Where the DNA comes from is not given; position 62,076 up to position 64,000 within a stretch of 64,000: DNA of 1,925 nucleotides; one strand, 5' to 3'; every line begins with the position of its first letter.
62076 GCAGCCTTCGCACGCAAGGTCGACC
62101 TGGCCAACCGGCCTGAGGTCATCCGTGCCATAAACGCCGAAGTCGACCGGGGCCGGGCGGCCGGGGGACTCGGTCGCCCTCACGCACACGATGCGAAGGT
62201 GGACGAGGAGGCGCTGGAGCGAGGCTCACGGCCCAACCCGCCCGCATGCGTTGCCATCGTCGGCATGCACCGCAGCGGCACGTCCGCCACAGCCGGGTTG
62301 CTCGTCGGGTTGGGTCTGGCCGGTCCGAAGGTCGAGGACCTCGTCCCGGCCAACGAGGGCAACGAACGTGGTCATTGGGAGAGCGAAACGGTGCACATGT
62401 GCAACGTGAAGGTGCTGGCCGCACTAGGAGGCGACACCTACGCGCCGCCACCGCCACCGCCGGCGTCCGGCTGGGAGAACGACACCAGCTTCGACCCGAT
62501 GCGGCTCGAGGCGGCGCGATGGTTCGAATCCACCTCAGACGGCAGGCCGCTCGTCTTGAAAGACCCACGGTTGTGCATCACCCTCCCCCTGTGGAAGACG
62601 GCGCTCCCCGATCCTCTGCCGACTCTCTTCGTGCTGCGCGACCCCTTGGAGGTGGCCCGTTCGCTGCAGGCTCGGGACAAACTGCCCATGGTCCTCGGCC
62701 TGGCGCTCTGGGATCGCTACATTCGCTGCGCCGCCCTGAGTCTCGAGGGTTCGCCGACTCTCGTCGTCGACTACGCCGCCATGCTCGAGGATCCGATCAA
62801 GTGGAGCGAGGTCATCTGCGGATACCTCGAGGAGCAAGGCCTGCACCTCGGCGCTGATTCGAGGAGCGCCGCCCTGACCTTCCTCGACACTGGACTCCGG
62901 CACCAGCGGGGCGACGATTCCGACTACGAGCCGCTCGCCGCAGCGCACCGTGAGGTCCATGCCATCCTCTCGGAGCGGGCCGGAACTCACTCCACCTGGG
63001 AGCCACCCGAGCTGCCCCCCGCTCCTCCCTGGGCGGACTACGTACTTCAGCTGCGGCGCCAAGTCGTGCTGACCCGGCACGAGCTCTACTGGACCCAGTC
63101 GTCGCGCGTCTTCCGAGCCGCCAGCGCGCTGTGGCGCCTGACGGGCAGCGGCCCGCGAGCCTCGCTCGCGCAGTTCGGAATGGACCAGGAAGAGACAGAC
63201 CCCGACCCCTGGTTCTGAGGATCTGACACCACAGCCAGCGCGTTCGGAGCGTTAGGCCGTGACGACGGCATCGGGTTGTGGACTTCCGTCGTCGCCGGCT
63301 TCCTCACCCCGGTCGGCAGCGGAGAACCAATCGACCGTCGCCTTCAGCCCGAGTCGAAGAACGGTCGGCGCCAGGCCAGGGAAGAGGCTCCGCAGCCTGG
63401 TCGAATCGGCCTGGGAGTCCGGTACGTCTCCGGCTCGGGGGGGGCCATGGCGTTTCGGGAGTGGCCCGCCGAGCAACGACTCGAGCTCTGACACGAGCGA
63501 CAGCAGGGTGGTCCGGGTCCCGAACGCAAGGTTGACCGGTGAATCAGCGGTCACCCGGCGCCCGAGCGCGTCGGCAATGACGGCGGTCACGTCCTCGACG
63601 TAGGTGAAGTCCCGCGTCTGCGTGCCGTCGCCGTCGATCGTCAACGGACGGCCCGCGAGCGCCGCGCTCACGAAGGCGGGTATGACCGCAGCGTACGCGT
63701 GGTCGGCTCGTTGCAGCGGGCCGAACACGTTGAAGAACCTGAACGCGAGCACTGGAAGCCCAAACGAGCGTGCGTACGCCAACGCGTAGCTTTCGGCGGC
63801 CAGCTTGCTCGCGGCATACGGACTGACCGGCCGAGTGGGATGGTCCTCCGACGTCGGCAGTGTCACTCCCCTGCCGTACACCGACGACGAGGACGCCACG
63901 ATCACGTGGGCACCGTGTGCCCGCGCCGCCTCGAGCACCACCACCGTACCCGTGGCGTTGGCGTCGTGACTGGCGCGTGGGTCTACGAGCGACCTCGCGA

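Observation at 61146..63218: Single ORF fusing a GT14 (Core-2/I-branching) glycosyltransferase domain to a PAPS-type sulfotransferase domain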

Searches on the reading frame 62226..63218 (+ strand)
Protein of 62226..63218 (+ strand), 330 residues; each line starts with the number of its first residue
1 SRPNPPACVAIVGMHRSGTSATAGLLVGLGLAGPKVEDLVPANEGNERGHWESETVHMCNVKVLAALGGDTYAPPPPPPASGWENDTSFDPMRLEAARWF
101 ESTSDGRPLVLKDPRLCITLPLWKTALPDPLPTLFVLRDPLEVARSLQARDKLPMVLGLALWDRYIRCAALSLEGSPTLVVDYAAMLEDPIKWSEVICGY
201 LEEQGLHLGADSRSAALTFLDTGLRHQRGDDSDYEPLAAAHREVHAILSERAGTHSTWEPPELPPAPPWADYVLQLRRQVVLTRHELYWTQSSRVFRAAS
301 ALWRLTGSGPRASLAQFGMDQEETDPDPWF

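Call 51: search_solved_structures(query=A3, max_evalue=10, show_alignments=3)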
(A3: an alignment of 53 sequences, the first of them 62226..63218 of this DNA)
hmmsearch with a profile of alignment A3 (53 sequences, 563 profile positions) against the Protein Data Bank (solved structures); distinct sequences matched with E-value up to 10: 55.
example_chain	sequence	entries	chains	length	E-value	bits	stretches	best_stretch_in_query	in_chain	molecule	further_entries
1cjm_A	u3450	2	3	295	2.6e-05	27.1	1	129-216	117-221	PROTEIN (ARYL SULFOTRANSFERASE) | Monoamine-sulfating phenol sulfotransferase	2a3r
4gox_A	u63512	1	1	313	0.00073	22.3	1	135-212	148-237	Polyketide synthase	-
1ls6_A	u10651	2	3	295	0.0071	19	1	161-216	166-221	aryl sulfotransferase | Sulfotransferase 1A1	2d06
3u3j_A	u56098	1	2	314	0.0079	18.9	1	161-216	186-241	Sulfotransferase 1A1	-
3u3k_A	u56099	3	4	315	0.0079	18.9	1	161-216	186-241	Sulfotransferase 1A1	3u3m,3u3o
3u3r_A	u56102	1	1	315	0.008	18.8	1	161-216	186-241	Sulfotransferase 1A1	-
1z28_A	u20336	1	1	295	0.011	18.4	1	161-216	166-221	Phenol-sulfating phenol sulfotransferase 1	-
1z29_A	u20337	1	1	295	0.011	18.4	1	161-216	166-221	Phenol-sulfating phenol sulfotransferase 2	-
5x2b_D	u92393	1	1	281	0.014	18.1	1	134-226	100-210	Sulfotransferase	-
5x2b_F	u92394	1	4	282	0.014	18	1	134-226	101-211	Sulfotransferase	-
5x2b_C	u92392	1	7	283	0.014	18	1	134-226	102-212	Sulfotransferase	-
3qvu_A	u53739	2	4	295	0.014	18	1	167-216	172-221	Sulfotransferase 1A1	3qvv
4gra_A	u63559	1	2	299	0.015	18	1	161-216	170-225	Sulfotransferase 1A1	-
9yop_A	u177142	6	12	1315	0.038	16.6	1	301-492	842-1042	Myosin-7,General control transcription factor GCN4,Enhanced Green fluorescent protein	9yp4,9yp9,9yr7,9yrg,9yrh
8fcy_A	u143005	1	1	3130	0.049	16.3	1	184-483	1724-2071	Cytoplasmic dynein 1 heavy chain 1,Serine--tRNA ligase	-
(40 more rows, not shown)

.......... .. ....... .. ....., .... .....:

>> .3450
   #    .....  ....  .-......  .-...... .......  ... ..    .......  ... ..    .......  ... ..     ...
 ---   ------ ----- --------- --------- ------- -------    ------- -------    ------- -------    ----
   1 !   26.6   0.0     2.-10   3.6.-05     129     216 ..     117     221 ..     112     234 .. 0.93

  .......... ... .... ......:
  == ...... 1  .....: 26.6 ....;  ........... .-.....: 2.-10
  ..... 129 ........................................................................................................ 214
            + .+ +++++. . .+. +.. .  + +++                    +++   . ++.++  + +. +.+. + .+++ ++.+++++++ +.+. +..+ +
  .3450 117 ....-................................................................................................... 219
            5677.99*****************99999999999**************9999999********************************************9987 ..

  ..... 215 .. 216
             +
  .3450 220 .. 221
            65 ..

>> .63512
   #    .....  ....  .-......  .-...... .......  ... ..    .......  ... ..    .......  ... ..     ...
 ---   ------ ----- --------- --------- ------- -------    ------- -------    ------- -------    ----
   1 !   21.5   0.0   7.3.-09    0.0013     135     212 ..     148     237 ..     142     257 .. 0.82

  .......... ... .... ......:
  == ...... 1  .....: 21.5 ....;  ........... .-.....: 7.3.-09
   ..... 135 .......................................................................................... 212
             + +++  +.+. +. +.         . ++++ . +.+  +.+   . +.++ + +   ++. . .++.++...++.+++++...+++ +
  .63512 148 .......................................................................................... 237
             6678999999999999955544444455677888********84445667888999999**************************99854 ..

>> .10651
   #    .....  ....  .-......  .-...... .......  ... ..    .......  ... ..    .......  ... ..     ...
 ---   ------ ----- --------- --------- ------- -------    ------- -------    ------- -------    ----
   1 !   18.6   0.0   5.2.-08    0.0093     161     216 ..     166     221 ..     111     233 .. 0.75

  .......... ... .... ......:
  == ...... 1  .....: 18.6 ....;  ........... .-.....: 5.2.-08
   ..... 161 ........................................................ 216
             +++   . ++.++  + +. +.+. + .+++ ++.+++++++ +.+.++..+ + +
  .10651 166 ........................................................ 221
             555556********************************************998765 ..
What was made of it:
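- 62244..63155 (+): PAPS-type sulfotransferase domain, aa 367-670. Family profile hits SULT1A3 at E=2.6e-5 and 4GOX at 7e-4 (call 51).
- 62637..62663 (+): 3'-phosphate-binding motif R498-DPLEVAR-S506. Call 51 aligns '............' with SULT1A3 '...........'.
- On PAPS-dependent sulfotransferases (Pfam Sulfotransfer_3 PF13469 type): R498...S506 aligns with the SULT1A3 '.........' segment (E=2.6e-5) and with 4GOX (call 51).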

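Call 59: predict_structure(alignment_id=A3)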
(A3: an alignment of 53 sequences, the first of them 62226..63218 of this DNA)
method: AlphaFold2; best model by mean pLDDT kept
length: 330 residues; sequences in the alignment: 53
mean_pLDDT: 89.1   pTM: 0.86
mean pLDDT of the five models: 89.1, 88.5, 88.2, 87.9, 87.6
residues with pLDDT >= 90: 236; 70-90: 64; 50-70: 13; < 50: 17
segments of 3 or more residues with pLDDT < 50: 318-330
pLDDT, mean of each block of 10 residues (from residue 1): 77 91 95 95 88 96 96 88 91 97 93 97 96 97 93 95 97 97 95 96 92 87 74 90 98 98 96 95 87 85 75 50 41
secondary structure, 60 per line:
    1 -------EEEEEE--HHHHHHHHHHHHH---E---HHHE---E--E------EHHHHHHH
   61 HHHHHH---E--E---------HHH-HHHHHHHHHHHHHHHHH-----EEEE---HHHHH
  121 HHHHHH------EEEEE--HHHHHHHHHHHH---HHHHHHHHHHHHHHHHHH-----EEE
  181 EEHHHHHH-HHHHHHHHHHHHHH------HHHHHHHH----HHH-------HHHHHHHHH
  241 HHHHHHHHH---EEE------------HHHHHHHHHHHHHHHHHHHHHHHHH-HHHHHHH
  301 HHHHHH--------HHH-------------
elements in order: E8-13 H16-28 H54-66 H87-103 E109-112 H116-126 E133-137 H140-151 H155-172 E178-182 H183-188 H190-203 H210-217 H232-249 E253-255 H268-292 H294-306
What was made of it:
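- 62244..63155 (+): Domain model pLDDT 89.1 (call 59).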

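Call 63: fold_search(model_id=the predicted structure, library=pdb)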
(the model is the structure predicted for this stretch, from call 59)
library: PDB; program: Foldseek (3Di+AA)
matches with E <= 10: 426; with E <= 0.001: 14
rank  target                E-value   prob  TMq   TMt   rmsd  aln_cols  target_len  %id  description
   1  4gox                  4.8e-06  1.00  0.37  0.44  13.1       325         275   17  Sulfotransferase Domain from the Synechococcus PCC 7002 Olefin Synthase (released 2012-10-17)
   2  4gbm                  2.5e-05  1.00  0.38  0.43  13.4       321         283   13  Sulfotransferase Domain from the Curacin Biosynthetic Pathway (released 2012-10-17)
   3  8w5z_A                3.6e-05  1.00  0.45  0.44  16.3       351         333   15  Crystal structure of tick tyrosylprotein sulfotransferase reveals the activation mechanism of tick anticoagulant prote (released 2024-04-10)
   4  3ap3_C                4.3e-05  1.00  0.42  0.47  14.0       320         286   16  Crystal structure of human tyrosylprotein sulfotransferase-2 complexed with PAP (released 2011-10-26)
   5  9wwe                  8.2e-05  1.00  0.40  0.43  13.8       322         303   15  Crystal structure of human tyrosylprotein sulfotransferase 2 (TPST2) in cation-bound state (released 2025-12-31)
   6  5wri_A                1.1e-04  1.00  0.42  0.49   8.8       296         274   14  Crystal structure of human tyrosylprotein sulfotransferase-1 complexed with PAP and C4 peptide (released 2017-09-13)
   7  3ap3_B                1.5e-04  1.00  0.43  0.49  13.6       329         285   16  Crystal structure of human tyrosylprotein sulfotransferase-2 complexed with PAP (released 2011-10-26)
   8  5wrj_C                1.8e-04  1.00  0.44  0.52   8.1       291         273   14  Crystal structure of human tyrosylprotein sulfotransferase-1 complexed with PAP and gastrin peptide (released 2017-09-06)
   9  3ap3_A                1.8e-04  1.00  0.42  0.48  12.6       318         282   16  Crystal structure of human tyrosylprotein sulfotransferase-2 complexed with PAP (released 2011-10-26)
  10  3ap2_A                2.3e-04  1.00  0.39  0.42  14.7       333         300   16  Crystal structure of human tyrosylprotein sulfotransferase-2 complexed with PAP,C4 peptide, and phosphate ion (released 2011-10-26)
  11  3ap2_B                2.6e-04  1.00  0.41  0.45  14.1       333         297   16  Crystal structure of human tyrosylprotein sulfotransferase-2 complexed with PAP,C4 peptide, and phosphate ion (released 2011-10-26)
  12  3ap1_B                2.7e-04  1.00  0.41  0.45  14.2       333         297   17  Crystal structure of human tyrosylprotein sulfotransferase-2 complexed with PAP and C4 peptide (released 2011-10-26)
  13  3ap3_D                3.8e-04  1.00  0.42  0.46  14.4       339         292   15  Crystal structure of human tyrosylprotein sulfotransferase-2 complexed with PAP (released 2011-10-26)
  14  3ap1_A                9.0e-04  1.00  0.40  0.43  14.7       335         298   16  Crystal structure of human tyrosylprotein sulfotransferase-2 complexed with PAP and C4 peptide (released 2011-10-26)
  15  3rnl                  1.3e-03  1.00  0.36  0.46   9.4       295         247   16  Crystal Structure of Sulfotransferase from Alicyclobacillus acidocaldarius (released 2011-06-29)
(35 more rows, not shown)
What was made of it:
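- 62244..63155 (+): The top 33 PDB matches, and 43 of the top 50, are sulfotransferases (call 63).
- On PAPS-dependent sulfotransferases (Pfam Sulfotransfer_3 PF13469 type): The top 33 PDB hits, and 43 of the top 50, are sulfotransferases, led by 4GOX at E=4.8e-6; TM scores are moderate at 0.43-0.52 (call 63).
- The closest sulfotransferase folds are the polyketide-modifying CurM and OLS sulfotransferases and the tyrosylprotein sulfotransferases (call 63).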

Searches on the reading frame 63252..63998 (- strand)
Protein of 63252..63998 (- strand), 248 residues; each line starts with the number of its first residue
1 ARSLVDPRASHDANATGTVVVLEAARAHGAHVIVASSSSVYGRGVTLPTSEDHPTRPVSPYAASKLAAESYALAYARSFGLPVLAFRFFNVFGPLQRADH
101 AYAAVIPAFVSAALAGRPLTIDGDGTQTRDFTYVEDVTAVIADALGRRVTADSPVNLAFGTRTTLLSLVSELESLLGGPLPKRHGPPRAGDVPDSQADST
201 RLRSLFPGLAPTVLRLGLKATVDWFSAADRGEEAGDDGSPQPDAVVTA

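Call 18: search_protein_families(library=pfam, proteins=[window:63252-63998:-], max_evalue=0.001)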
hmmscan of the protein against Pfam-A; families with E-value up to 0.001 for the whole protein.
window:63252-63998:- (248 aa): 5 families
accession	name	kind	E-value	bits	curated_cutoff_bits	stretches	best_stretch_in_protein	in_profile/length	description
PF01370.27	Epimerase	-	1.3e-38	133.2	20.9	1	2-149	79-229/240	NAD dependent epimerase/dehydratase family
PF16363.11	GDP_Man_Dehyd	-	4e-32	112.4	27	1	2-152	90-244/332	GDP-mannose 4,6 dehydratase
PF04321.23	RmlD_sub_bind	-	1e-07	31.8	27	1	7-150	71-202/287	RmlD substrate binding domain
PF01073.25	3Beta_HSD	-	1.3e-05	24.8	22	1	11-140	89-224/280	3-beta hydroxysteroid dehydrogenase/isomerase family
PF02719.21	Polysacc_synt_2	-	0.00016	21.4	20.2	1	14-172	104-243/293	Polysaccharide biosynthesis protein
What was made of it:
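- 63252..64000 (-): NAD-dependent sugar epimerase/dehydratase, divergent from the operon; runs off the window end. PF01370 E=1.3e-38 (call 18).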
